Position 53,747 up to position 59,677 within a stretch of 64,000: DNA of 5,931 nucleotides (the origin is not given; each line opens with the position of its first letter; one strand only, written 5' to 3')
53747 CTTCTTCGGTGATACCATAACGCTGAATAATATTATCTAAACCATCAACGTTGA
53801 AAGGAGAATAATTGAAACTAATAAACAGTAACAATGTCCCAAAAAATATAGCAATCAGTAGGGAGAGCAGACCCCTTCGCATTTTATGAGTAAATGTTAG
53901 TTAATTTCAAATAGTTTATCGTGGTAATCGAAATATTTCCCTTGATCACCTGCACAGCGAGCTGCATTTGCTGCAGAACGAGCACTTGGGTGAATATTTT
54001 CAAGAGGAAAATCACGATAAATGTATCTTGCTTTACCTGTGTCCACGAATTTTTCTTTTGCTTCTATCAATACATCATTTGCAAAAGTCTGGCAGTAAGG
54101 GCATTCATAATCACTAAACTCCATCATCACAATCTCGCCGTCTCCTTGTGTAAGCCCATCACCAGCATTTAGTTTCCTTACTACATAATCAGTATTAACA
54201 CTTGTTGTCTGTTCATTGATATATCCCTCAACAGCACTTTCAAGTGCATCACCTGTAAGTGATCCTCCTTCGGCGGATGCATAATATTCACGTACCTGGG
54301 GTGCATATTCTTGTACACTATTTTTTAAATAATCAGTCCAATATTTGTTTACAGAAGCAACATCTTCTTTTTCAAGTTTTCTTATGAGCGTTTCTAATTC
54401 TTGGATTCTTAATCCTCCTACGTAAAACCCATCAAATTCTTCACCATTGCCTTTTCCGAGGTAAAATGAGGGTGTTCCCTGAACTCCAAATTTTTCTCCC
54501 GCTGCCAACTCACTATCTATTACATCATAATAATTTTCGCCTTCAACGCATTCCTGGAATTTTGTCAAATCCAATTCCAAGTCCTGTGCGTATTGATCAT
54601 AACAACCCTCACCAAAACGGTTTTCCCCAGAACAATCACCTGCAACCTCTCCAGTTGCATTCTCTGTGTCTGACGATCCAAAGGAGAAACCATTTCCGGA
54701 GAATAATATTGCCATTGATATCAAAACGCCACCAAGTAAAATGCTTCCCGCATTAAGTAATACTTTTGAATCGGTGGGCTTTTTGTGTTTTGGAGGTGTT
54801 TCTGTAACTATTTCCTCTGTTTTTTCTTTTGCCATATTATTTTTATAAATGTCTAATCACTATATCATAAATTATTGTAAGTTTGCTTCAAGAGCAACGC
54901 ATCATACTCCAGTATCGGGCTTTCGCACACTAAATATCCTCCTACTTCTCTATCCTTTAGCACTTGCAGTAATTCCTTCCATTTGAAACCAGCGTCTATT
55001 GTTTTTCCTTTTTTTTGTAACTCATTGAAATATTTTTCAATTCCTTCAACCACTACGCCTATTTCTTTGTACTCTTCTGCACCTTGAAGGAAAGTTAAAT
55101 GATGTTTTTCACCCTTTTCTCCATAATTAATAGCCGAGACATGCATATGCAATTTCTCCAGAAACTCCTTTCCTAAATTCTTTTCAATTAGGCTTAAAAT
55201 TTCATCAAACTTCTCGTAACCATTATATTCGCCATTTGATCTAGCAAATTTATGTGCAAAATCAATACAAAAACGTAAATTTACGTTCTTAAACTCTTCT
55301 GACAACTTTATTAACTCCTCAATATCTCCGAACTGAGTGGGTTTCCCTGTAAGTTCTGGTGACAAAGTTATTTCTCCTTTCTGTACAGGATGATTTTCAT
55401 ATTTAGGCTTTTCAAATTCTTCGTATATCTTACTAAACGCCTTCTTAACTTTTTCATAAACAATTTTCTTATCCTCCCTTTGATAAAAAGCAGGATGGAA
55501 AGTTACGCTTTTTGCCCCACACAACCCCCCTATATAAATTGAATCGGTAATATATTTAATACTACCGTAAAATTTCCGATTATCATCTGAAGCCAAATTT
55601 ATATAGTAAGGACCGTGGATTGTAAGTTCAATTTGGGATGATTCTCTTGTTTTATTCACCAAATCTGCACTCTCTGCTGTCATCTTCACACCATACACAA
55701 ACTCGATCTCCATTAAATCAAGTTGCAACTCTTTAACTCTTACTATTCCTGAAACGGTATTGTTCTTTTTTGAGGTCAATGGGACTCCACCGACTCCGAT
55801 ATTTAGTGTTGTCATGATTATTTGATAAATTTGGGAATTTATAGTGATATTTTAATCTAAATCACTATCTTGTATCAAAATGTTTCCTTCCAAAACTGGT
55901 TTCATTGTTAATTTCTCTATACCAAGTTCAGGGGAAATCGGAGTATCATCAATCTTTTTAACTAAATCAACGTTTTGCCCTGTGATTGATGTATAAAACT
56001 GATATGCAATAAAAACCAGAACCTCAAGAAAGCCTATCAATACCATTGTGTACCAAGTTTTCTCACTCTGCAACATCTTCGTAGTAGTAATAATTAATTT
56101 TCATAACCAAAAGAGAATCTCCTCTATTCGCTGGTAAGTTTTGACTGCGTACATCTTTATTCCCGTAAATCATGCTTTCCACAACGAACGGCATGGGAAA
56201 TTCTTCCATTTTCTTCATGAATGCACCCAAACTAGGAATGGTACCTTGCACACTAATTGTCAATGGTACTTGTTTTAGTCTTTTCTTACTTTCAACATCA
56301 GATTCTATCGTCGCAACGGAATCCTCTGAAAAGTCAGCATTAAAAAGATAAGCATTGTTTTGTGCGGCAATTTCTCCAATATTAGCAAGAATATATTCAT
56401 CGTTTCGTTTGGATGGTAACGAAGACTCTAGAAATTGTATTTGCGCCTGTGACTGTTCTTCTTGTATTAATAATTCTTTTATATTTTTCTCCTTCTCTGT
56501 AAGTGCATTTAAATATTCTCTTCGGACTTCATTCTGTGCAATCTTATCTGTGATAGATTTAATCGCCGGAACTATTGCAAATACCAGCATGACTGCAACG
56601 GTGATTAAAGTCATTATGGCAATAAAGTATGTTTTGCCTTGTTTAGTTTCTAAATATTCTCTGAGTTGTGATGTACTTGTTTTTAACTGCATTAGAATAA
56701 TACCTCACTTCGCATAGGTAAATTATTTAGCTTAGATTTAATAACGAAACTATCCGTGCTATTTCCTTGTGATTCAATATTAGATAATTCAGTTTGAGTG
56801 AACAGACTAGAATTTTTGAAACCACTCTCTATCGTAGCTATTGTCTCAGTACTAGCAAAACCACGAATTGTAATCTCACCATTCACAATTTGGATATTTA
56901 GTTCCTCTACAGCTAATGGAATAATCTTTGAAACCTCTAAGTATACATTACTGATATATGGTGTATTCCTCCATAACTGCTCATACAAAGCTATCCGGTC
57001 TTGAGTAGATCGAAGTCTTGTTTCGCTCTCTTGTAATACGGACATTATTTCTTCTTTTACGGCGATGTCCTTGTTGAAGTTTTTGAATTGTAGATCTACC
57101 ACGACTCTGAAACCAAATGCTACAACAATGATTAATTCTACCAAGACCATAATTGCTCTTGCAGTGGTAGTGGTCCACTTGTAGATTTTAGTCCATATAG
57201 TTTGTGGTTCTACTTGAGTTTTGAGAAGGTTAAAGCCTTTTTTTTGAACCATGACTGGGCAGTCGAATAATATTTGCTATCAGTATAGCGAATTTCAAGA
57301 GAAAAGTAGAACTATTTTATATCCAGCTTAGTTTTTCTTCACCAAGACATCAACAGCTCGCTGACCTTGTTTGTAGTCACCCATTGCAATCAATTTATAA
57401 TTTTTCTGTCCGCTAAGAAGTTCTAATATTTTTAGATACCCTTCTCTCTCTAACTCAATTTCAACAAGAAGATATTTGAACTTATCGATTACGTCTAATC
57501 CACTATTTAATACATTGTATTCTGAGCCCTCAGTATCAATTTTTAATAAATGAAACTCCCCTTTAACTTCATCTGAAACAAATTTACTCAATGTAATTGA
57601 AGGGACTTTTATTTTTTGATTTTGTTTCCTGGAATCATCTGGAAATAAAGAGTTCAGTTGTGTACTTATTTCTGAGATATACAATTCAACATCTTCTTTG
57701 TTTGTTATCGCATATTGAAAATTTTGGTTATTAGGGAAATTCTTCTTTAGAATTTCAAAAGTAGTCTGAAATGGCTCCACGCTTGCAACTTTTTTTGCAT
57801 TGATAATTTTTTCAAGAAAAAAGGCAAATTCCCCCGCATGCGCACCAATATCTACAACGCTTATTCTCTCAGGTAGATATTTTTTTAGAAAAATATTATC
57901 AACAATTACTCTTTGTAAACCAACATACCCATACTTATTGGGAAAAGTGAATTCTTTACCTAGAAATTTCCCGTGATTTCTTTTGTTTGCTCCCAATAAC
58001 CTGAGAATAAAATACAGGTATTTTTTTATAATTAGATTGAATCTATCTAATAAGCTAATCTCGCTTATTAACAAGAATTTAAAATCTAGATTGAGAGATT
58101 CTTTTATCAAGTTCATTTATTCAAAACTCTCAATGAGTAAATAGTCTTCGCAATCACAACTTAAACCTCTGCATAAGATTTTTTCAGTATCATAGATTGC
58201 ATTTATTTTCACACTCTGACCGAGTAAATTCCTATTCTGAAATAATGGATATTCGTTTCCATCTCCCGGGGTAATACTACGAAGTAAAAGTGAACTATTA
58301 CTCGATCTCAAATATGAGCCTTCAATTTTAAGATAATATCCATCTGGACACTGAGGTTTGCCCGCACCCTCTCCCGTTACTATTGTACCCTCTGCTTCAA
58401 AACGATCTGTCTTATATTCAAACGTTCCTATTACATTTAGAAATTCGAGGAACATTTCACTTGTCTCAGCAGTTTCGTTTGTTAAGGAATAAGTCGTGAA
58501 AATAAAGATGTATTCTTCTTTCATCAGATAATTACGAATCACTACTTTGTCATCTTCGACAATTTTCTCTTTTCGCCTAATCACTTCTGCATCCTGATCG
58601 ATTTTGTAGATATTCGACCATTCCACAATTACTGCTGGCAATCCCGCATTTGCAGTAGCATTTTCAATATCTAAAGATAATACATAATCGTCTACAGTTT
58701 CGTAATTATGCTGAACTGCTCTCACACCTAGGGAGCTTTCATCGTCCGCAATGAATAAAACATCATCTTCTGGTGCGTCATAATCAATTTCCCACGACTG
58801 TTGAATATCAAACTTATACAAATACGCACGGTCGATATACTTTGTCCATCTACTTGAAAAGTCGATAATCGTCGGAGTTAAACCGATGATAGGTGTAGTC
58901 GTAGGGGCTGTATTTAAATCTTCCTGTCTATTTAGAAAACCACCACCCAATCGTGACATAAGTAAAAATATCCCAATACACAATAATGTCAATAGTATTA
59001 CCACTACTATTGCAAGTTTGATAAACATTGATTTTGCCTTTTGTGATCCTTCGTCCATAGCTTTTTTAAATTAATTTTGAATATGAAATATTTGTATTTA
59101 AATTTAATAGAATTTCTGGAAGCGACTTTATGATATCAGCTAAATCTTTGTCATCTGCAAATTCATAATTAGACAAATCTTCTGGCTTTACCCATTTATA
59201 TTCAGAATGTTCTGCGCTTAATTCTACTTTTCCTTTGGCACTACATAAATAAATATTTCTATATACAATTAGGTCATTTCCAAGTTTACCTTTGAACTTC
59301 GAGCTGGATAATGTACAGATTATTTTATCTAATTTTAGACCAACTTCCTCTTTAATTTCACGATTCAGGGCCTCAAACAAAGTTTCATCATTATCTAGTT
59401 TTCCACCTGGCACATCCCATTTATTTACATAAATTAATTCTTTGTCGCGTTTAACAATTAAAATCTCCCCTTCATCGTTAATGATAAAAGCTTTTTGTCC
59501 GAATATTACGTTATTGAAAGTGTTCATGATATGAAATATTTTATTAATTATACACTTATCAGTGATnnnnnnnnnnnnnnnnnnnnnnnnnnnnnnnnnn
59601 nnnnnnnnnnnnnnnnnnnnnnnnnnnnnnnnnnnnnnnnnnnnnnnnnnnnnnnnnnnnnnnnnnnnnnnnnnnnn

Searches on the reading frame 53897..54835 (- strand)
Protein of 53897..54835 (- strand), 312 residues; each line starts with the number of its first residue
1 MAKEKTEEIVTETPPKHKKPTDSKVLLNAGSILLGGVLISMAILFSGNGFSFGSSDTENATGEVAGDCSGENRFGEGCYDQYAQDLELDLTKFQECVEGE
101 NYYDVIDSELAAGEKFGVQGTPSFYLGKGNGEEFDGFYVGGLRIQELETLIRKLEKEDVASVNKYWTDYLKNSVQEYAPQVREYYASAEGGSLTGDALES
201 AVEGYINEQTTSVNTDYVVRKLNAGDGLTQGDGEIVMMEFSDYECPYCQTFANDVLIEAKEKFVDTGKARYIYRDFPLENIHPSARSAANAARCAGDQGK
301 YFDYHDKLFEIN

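Call 16: search_protein_families(library=pfam, proteins=[window:53897-54835:-], max_evalue=0.001)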
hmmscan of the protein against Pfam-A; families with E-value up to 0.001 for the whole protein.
window:53897-54835:- (312 aa): 3 families
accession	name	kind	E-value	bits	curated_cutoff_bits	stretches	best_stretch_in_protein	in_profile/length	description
PF13462.12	Thioredoxin_4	-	6e-24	85.5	23.2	1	236-310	16-88/165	Thioredoxin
PF01323.26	DSBA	-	5.4e-11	43.1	25.6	1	80-151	126-190/191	DSBA-like thioredoxin domain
PF13098.12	Thioredoxin_2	-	7.5e-09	36.3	27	0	231-303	3-59/104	Thioredoxin-like domain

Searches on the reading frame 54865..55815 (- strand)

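Call 16: search_protein_families(library=pfam, proteins=[window:54865-55815:-], max_evalue=0.001)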
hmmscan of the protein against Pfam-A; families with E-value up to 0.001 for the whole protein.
window:54865-55815:- (316 aa): 1 family
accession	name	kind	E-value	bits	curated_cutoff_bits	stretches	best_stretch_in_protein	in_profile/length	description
PF01261.30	AP_endonuc_2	-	6.2e-21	75.7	31.1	1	26-300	3-230/249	Xylose isomerase-like TIM barrel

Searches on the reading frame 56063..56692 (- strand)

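Call 16: search_protein_families(library=pfam, proteins=[window:56063-56692:-], max_evalue=0.001)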
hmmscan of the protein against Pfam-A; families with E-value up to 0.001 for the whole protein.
window:56063-56692:- (209 aa): 2 families
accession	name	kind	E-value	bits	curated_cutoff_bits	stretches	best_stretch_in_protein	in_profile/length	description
PF14163.11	SieB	-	2.2e-05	24.5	26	1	18-81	29-96/147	Super-infection exclusion protein B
PF04350.18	PilO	-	0.00024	21.7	22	1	54-166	8-111/145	Pilus assembly protein, PilO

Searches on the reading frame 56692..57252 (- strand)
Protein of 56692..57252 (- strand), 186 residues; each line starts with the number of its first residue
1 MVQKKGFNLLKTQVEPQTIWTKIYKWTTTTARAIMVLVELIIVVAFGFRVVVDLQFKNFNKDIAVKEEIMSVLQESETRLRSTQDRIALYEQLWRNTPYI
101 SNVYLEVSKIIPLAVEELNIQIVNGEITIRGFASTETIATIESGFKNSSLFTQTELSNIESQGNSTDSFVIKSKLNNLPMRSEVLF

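Call 48: search_protein_families(library=pfam, proteins=[window:56692-57252:-], max_evalue=0.001)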
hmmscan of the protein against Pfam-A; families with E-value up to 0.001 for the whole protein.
window:56692-57252:- (186 aa): 1 family
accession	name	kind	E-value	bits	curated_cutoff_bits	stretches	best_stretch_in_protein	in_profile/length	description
PF05137.18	PilN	-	1.3e-06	28.7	22.8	1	107-174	6-77/78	Fimbrial assembly protein (PilN)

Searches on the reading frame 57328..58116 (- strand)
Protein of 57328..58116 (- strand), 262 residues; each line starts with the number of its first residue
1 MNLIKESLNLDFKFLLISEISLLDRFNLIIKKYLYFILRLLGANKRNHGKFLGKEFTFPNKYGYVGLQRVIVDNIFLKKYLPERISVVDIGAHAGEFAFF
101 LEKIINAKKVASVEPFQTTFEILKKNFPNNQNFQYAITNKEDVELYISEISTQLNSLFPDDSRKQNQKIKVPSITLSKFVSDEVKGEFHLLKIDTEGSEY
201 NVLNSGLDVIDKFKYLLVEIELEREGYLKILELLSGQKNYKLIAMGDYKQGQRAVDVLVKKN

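Call 48: search_protein_families(library=pfam, proteins=[window:57328-58116:-], max_evalue=0.001)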
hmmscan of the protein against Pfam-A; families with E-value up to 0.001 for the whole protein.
window:57328-58116:- (262 aa): 2 families
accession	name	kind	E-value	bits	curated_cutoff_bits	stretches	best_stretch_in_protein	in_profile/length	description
PF05050.19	Methyltransf_21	-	1.1e-18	68.4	22.7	1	89-234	1-166/173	Methyltransferase FkbM domain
PF05575.17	V_cholerae_RfbT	-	5e-05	23.2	27.9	1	85-214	81-218/286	Vibrio cholerae RfbT protein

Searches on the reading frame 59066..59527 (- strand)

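Call 48: search_protein_families(library=pfam, proteins=[window:59066-59527:-], max_evalue=0.001)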
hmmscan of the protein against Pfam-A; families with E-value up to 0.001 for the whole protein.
window:59066-59527:- (153 aa): 3 families
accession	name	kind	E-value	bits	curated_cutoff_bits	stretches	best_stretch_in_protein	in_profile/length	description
PF00293.34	NUDIX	-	6.4e-18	65.5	21.1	1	13-125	8-123/134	NUDIX domain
PF14815.12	NUDIX_4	-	9.7e-10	38.7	35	1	14-124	4-104/113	NUDIX domain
PF22327.2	Nudt16-like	-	0.00083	19.8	27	0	40-71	38-70/161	U8 snoRNA-decapping enzyme-like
